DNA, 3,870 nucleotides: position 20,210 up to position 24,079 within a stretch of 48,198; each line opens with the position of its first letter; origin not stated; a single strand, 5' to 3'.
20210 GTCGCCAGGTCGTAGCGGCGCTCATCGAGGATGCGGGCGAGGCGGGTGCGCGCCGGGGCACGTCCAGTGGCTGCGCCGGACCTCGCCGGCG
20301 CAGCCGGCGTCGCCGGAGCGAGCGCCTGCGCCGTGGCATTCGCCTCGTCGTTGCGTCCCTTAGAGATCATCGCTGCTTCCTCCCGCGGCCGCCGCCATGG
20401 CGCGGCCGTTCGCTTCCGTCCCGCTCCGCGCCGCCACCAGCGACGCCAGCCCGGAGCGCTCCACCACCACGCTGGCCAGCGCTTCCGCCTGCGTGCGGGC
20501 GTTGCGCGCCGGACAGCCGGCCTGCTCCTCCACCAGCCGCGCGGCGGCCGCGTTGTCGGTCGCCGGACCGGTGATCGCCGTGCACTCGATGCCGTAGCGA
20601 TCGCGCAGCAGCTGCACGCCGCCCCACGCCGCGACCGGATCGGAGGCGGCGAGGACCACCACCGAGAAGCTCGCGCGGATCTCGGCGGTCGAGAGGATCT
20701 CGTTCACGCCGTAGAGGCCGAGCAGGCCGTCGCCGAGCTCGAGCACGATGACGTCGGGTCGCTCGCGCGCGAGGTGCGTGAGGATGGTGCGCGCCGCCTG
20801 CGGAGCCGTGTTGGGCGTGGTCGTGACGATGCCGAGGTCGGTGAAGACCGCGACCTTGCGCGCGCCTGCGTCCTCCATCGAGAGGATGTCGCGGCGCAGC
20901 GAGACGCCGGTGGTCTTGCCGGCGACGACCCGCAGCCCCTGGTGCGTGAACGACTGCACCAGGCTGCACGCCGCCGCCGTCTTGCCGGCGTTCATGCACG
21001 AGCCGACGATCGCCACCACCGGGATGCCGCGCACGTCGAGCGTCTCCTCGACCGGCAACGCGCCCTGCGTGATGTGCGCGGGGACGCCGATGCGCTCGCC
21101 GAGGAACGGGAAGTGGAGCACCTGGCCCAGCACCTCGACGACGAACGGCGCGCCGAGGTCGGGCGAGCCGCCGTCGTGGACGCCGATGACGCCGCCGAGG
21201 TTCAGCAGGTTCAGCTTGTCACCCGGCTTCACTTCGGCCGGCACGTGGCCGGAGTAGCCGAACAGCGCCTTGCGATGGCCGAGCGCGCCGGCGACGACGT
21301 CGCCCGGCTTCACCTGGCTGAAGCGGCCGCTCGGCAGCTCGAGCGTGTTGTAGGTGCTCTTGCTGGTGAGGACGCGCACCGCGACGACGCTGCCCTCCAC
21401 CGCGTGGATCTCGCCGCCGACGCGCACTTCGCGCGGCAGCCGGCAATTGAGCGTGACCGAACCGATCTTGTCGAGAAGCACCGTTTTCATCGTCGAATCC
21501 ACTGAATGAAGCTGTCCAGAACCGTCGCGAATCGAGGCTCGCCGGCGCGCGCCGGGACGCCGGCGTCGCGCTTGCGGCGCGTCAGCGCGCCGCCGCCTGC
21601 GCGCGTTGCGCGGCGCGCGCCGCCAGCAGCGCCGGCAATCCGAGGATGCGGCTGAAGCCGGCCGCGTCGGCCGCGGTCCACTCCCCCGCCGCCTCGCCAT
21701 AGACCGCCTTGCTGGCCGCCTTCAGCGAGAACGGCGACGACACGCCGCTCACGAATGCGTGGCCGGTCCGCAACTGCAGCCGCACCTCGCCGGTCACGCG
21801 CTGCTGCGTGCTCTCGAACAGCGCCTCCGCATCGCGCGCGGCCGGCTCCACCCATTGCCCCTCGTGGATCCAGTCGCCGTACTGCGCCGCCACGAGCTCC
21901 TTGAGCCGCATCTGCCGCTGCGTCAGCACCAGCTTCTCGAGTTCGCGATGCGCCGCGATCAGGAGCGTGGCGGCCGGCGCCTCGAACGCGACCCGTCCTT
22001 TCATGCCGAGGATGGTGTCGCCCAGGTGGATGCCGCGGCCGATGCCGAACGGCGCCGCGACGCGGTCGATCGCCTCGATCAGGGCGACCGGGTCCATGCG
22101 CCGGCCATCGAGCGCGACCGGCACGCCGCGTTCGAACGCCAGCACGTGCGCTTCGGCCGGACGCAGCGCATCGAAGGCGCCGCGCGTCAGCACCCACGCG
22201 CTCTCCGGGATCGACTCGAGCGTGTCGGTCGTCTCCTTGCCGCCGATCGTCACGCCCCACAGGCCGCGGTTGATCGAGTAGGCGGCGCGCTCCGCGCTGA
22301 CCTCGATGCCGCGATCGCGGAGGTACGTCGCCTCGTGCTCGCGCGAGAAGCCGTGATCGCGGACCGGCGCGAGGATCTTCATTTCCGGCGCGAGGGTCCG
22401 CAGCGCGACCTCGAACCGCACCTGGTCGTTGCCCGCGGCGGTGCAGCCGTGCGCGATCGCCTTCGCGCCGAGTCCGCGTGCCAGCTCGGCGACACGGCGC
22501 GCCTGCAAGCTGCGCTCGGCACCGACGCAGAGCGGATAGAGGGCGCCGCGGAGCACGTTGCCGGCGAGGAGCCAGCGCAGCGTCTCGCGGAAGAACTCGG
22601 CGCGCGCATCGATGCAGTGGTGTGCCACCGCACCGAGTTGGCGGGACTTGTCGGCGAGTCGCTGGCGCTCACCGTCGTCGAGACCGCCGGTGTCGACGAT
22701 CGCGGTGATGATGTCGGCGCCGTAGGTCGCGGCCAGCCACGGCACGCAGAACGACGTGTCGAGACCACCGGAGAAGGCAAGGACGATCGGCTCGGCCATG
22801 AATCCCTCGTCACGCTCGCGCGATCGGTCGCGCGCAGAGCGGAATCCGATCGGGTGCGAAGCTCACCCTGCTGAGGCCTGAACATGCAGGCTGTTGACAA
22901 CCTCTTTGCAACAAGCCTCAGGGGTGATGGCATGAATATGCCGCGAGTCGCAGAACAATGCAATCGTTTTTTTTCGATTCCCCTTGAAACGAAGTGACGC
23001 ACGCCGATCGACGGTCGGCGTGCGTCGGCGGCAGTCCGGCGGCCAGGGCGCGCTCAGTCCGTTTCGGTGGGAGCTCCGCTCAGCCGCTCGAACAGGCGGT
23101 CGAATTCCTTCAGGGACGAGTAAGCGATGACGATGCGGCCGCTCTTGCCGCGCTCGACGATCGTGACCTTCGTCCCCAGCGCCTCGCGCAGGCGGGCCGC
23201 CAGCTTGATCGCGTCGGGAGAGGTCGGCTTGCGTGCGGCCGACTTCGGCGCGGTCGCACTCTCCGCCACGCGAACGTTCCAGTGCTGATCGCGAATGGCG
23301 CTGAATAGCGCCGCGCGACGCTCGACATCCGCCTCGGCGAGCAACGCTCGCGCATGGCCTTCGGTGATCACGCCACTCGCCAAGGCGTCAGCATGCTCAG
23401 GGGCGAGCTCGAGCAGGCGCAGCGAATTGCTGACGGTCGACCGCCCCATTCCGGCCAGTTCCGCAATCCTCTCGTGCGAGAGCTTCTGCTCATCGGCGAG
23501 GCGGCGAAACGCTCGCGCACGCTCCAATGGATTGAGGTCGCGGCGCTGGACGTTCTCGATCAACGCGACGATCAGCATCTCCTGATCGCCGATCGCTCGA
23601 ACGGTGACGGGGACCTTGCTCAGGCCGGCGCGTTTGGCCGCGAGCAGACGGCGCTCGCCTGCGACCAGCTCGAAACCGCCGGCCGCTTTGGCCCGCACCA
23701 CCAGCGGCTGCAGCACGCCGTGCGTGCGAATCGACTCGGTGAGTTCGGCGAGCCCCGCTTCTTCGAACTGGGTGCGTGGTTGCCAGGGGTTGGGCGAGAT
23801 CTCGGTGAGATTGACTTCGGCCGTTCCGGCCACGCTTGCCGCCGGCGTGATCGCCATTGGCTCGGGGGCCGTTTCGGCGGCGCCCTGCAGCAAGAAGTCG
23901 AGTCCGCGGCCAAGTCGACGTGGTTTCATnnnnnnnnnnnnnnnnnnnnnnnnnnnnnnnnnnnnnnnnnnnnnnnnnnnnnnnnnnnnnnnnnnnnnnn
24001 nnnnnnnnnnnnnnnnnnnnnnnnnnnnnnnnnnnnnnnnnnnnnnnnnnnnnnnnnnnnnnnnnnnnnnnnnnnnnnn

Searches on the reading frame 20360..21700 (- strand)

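Call 12: search_protein_families(library=pfam, proteins=[window:20360-21700:-])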
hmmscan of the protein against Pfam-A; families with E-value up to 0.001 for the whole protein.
window:20360-21700:- (446 aa): 1 family
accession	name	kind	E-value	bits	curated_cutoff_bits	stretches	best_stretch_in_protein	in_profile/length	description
PF03205.20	MobB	-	0.0008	19.7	26.6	0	228-321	1-97/133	Molybdopterin guanine dinucleotide synthesis protein B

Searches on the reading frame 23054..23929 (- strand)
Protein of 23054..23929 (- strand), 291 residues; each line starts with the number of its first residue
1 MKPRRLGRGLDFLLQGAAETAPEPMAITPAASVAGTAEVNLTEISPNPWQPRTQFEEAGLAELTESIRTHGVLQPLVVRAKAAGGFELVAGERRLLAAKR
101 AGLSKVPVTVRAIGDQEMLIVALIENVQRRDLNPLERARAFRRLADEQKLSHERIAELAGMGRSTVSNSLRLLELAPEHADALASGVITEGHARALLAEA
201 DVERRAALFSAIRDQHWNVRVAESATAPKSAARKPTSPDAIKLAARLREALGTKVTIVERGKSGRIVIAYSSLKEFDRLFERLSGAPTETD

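Call 12: search_protein_families(library=pfam, proteins=[window:23054-23929:-])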
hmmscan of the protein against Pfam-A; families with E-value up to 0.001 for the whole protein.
window:23054-23929:- (291 aa): 3 families
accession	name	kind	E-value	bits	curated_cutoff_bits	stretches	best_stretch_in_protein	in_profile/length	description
PF02195.25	ParB_N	-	4.3e-31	107.3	26.3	1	38-128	5-95/95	ParB N-terminal domain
PF17762.8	HTH_ParB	-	4.3e-27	94.7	22.6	1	131-226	2-97/102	ParB HTH domain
PF23552.2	ParB_C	-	7.2e-11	41.8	23.8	1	237-283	2-49/50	ParB dimerisation domain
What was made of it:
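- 23054..23929 (-): parB (291 aa), a canonical chromosomal ParB. Pfam ParB_N 4e-31, HTH_ParB 4e-27, ParB_C 7e-11 (call 12).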

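Call 14: find_homologous_proteins(query=window:23054-23929:-, max_evalue=1e-30)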
Query window:23054-23929:- (291 aa): 7988 proteins with E <= 1e-30 among 8000 candidates; the best 120 are listed.
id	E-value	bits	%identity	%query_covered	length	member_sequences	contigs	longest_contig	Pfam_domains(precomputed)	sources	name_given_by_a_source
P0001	1.3e-176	604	100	100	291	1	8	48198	PF17762.9,PF23552.3,PF02195.27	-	-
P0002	1.4e-147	508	84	100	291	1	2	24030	PF17762.9,PF23552.3,PF02195.27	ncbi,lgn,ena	-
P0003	4.6e-122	425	74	100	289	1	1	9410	PF17762.9,PF23552.3,PF02195.27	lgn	-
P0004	5.7e-118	411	69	99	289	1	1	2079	PF17762.9,PF23552.3,PF02195.27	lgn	-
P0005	2.6e-116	406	68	100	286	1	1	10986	PF17762.9,PF23552.3,PF02195.27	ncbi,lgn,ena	-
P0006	1.1e-113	397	67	99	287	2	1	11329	PF17762.9,PF23552.3,PF02195.27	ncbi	-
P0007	4.2e-113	395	67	99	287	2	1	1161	PF17762.9,PF23552.3,PF02195.27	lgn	-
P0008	5.0e-112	392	67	100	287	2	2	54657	PF17762.9,PF23552.3,PF02195.27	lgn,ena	-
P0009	1.6e-111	390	67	100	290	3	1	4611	PF17762.9,PF23552.3,PF02195.27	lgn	-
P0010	4.5e-110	386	65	100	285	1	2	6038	PF17762.9,PF23552.3,PF02195.27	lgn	-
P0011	1.5e-99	351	66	86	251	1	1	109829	PF17762.9,PF23552.3,PF02195.27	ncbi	-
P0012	4.5e-99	350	66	90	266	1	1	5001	PF17762.9,PF23552.3,PF02195.27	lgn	-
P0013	5.9e-84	300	57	98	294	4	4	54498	PF17762.9,PF23552.3,PF02195.27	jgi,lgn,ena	jgi:ParB family chromosome partitioning protein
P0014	8.8e-84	299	57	98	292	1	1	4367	PF17762.9,PF23552.3,PF02195.27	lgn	-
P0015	4.5e-83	297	57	98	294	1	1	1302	PF17762.9,PF23552.3,PF02195.27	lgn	-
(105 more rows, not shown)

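Call 15: find_encoding_contigs(protein=P0001, flank=4000, max_places=10)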
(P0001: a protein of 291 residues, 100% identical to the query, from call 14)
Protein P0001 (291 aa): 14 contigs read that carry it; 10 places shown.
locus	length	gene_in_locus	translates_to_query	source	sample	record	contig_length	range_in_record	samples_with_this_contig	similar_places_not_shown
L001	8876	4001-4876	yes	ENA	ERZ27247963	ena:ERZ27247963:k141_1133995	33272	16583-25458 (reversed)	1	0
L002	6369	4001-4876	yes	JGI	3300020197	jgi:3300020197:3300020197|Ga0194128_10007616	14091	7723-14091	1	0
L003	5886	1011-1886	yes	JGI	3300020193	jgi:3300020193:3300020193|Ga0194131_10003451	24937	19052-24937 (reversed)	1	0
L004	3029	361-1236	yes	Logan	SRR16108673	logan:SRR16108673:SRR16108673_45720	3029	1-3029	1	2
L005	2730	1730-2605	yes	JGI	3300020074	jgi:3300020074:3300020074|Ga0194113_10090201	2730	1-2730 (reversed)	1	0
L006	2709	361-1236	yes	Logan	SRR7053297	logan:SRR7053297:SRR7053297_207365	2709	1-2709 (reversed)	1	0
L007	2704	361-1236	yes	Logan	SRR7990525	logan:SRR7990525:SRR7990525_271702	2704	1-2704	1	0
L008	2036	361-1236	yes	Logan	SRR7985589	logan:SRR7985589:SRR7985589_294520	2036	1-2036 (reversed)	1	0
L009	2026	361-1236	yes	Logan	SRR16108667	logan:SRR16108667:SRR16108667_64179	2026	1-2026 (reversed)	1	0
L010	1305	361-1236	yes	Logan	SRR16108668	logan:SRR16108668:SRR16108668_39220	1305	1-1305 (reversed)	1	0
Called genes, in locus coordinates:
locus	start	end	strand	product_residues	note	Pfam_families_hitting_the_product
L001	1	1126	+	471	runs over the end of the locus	-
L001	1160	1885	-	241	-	PF00149:Metallophos, PF12850:Metallophos_2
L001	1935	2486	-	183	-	-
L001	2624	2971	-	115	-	PF00708:Acylphosphatase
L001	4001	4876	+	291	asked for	PF02195:ParB_N, PF17762:HTH_ParB, PF23552:ParB_C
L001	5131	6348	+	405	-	PF00764:Arginosuc_synth, PF20979:Arginosuc_syn_C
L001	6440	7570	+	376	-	-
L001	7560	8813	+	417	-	PF01118:Semialdhyde_dh, PF22698:Semialdhyde_dhC_1, PF02774:Semialdhyde_dhC (weak)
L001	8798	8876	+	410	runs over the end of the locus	PF00202:Aminotran_3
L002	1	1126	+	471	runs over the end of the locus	-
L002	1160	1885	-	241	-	PF00149:Metallophos, PF12850:Metallophos_2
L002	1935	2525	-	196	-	-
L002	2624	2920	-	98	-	PF00708:Acylphosphatase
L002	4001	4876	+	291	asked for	PF02195:ParB_N, PF17762:HTH_ParB, PF23552:ParB_C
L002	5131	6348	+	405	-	PF00764:Arginosuc_synth, PF20979:Arginosuc_syn_C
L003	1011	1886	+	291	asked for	PF02195:ParB_N, PF17762:HTH_ParB, PF23552:ParB_C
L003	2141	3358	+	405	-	PF00764:Arginosuc_synth, PF20979:Arginosuc_syn_C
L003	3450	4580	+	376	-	-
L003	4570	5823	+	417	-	PF01118:Semialdhyde_dh, PF22698:Semialdhyde_dhC_1, PF02774:Semialdhyde_dhC (weak)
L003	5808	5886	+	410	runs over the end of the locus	PF00202:Aminotran_3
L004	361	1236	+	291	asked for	PF02195:ParB_N, PF17762:HTH_ParB, PF23552:ParB_C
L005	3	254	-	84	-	?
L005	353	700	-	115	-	PF00708:Acylphosphatase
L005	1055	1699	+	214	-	-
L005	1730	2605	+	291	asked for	PF02195:ParB_N, PF17762:HTH_ParB, PF23552:ParB_C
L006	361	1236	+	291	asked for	PF02195:ParB_N, PF17762:HTH_ParB, PF23552:ParB_C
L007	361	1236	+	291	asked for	PF02195:ParB_N, PF17762:HTH_ParB, PF23552:ParB_C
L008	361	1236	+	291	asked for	PF02195:ParB_N, PF17762:HTH_ParB, PF23552:ParB_C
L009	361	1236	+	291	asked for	PF02195:ParB_N, PF17762:HTH_ParB, PF23552:ParB_C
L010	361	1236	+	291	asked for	PF02195:ParB_N, PF17762:HTH_ParB, PF23552:ParB_C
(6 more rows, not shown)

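Call 16: find_encoding_contigs(protein=P0002, flank=4000, max_places=10)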
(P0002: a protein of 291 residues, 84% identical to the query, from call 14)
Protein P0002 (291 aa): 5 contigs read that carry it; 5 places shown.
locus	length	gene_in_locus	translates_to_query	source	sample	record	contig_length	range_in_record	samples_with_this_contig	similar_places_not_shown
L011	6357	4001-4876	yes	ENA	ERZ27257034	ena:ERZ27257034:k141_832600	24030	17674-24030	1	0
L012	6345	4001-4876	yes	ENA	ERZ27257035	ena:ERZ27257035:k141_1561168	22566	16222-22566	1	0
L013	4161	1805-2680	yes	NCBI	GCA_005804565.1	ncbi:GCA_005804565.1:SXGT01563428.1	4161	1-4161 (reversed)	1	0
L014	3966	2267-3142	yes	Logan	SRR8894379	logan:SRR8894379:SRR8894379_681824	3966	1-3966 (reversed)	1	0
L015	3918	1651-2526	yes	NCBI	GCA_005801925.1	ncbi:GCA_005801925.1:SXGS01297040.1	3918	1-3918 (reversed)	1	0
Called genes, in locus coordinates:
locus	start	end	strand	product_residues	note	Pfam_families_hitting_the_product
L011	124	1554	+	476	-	-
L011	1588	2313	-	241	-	PF00149:Metallophos, PF12850:Metallophos_2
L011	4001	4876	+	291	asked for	PF02195:ParB_N, PF17762:HTH_ParB, PF23552:ParB_C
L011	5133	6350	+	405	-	PF00764:Arginosuc_synth, PF20979:Arginosuc_syn_C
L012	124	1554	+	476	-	-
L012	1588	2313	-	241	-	PF00149:Metallophos, PF12850:Metallophos_2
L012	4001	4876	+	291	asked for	PF02195:ParB_N, PF17762:HTH_ParB, PF23552:ParB_C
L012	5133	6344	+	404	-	?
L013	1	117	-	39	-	?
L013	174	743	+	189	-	-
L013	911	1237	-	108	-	PF00708:Acylphosphatase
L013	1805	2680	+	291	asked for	PF02195:ParB_N, PF17762:HTH_ParB, PF23552:ParB_C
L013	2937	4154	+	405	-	PF00764:Arginosuc_synth, PF20979:Arginosuc_syn_C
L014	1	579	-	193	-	?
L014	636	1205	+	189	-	-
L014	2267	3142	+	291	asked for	PF02195:ParB_N, PF17762:HTH_ParB, PF23552:ParB_C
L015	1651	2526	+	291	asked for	PF02195:ParB_N, PF17762:HTH_ParB, PF23552:ParB_C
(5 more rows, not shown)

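Call 21: find_encoding_contigs(protein=P0003, flank=4000, max_places=5)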
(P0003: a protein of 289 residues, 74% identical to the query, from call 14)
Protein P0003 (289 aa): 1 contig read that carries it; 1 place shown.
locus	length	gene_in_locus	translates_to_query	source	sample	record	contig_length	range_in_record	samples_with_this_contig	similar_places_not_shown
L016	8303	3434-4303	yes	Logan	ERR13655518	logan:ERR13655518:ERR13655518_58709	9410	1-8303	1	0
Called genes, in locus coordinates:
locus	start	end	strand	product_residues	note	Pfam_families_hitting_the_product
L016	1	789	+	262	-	?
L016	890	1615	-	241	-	PF00149:Metallophos, PF12850:Metallophos_2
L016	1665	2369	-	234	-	-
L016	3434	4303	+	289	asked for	PF02195:ParB_N, PF17762:HTH_ParB, PF23552:ParB_C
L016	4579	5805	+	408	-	PF00764:Arginosuc_synth, PF20979:Arginosuc_syn_C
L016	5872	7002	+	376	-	-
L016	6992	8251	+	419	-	PF01118:Semialdhyde_dh, PF22698:Semialdhyde_dhC_1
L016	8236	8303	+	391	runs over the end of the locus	?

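Call 22: find_encoding_contigs(protein=P0005, flank=4000, max_places=5)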
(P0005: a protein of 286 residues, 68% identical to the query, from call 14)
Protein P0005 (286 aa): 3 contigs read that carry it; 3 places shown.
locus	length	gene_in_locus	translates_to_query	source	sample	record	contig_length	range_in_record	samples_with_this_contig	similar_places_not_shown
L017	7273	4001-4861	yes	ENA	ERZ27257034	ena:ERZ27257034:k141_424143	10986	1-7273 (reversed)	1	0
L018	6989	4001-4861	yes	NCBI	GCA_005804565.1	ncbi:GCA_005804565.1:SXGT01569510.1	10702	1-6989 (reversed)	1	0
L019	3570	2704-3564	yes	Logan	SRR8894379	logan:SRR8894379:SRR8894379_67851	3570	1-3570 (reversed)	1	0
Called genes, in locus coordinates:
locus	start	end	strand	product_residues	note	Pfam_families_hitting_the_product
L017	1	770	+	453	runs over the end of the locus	-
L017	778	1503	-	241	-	PF00149:Metallophos, PF12850:Metallophos_2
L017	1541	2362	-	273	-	-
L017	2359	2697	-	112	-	PF00708:Acylphosphatase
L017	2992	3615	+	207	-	-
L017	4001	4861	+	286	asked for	PF02195:ParB_N, PF17762:HTH_ParB, PF23552:ParB_C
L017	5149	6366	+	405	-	PF00764:Arginosuc_synth, PF20979:Arginosuc_syn_C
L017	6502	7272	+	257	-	?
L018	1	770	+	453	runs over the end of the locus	-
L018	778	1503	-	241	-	PF00149:Metallophos, PF12850:Metallophos_2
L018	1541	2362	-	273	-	-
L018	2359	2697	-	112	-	PF00708:Acylphosphatase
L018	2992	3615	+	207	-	-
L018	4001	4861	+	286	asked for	PF02195:ParB_N, PF17762:HTH_ParB, PF23552:ParB_C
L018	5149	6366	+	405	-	PF00764:Arginosuc_synth, PF20979:Arginosuc_syn_C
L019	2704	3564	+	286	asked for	PF02195:ParB_N, PF17762:HTH_ParB, PF23552:ParB_C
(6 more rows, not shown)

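Call 24: find_encoding_contigs(protein=P0006, flank=4000, max_places=4)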
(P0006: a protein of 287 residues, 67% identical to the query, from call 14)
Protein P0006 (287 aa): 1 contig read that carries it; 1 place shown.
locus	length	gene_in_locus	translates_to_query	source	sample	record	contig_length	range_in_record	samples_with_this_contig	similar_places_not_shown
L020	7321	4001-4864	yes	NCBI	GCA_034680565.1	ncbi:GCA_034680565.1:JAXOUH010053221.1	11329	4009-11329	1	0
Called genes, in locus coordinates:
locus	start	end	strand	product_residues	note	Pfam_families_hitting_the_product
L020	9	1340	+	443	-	-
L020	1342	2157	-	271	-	PF00149:Metallophos, PF12850:Metallophos_2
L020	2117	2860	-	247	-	-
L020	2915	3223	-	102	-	PF00708:Acylphosphatase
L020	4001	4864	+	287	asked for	PF02195:ParB_N, PF17762:HTH_ParB, PF23552:ParB_C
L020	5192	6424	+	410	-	PF00764:Arginosuc_synth, PF20979:Arginosuc_syn_C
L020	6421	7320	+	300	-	?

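Call 25: find_encoding_contigs(protein=P0008, flank=4000, max_places=4)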
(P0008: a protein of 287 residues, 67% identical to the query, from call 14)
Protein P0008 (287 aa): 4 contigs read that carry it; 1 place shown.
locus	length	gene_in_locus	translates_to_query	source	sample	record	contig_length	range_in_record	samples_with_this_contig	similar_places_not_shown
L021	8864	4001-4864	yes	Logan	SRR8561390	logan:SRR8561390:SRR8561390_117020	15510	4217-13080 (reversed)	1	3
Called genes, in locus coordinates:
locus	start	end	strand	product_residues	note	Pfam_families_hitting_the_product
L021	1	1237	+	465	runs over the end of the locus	-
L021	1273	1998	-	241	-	PF00149:Metallophos, PF12850:Metallophos_2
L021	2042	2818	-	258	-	-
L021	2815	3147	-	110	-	PF00708:Acylphosphatase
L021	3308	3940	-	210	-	-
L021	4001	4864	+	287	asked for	PF02195:ParB_N, PF17762:HTH_ParB, PF23552:ParB_C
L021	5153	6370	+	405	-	PF00764:Arginosuc_synth, PF20979:Arginosuc_syn_C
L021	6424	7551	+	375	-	-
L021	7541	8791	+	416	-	PF01118:Semialdhyde_dh, PF22698:Semialdhyde_dhC_1, PF02774:Semialdhyde_dhC (faint)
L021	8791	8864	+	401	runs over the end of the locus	PF00202:Aminotran_3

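Call 51: find_encoding_contigs(protein=P0011, flank=5000, max_places=3)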
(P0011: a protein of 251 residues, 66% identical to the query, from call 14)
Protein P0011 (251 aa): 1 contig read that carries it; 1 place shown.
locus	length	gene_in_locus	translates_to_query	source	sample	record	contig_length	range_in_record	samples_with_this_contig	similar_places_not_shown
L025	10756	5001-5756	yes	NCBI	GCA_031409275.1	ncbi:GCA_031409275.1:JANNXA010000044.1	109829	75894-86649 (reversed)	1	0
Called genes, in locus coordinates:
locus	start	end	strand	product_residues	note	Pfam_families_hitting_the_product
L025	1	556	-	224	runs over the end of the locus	PF04542:Sigma70_r2, PF04539:Sigma70_r3, PF04545:Sigma70_r4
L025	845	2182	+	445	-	-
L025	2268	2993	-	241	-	PF00149:Metallophos, PF12850:Metallophos_2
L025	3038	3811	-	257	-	-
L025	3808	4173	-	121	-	PF00708:Acylphosphatase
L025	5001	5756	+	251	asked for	PF02195:ParB_N, PF17762:HTH_ParB, PF23552:ParB_C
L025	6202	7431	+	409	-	PF00764:Arginosuc_synth, PF20979:Arginosuc_syn_C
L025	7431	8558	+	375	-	-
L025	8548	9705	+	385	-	PF01118:Semialdhyde_dh, PF22698:Semialdhyde_dhC_1, PF02774:Semialdhyde_dhC (weak)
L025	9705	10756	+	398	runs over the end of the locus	PF00202:Aminotran_3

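Call 52: find_encoding_contigs(protein=P0013, flank=5000, max_places=3)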
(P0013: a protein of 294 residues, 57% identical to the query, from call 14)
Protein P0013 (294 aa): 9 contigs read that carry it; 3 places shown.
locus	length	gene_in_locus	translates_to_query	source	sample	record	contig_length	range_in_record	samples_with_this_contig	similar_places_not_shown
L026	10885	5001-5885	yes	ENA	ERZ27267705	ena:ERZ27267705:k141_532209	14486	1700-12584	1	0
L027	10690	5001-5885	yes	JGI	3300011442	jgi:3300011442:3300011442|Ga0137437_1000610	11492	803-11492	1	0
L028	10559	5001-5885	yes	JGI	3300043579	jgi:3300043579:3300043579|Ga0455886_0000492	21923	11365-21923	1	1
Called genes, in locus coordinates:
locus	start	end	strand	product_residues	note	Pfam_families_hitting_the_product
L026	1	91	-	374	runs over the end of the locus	PF04055:Radical_SAM, PF06969:HemN_C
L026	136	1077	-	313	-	PF00140:Sigma70_r1_2, PF04542:Sigma70_r2, PF04539:Sigma70_r3, PF04545:Sigma70_r4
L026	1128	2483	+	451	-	-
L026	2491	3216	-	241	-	PF00149:Metallophos, PF12850:Metallophos_2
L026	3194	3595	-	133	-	-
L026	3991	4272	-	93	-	PF00708:Acylphosphatase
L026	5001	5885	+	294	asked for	PF02195:ParB_N, PF17762:HTH_ParB, PF23552:ParB_C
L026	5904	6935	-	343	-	-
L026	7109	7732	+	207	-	PF01844:HNH, PF14279:HNH_5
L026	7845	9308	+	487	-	-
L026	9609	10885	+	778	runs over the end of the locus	PF08334:T2SSG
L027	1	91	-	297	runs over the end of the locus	?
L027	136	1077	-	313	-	PF00140:Sigma70_r1_2, PF04542:Sigma70_r2, PF04539:Sigma70_r3, PF04545:Sigma70_r4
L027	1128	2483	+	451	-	-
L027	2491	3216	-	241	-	PF00149:Metallophos, PF12850:Metallophos_2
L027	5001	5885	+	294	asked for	PF02195:ParB_N, PF17762:HTH_ParB, PF23552:ParB_C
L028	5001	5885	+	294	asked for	PF02195:ParB_N, PF17762:HTH_ParB, PF23552:ParB_C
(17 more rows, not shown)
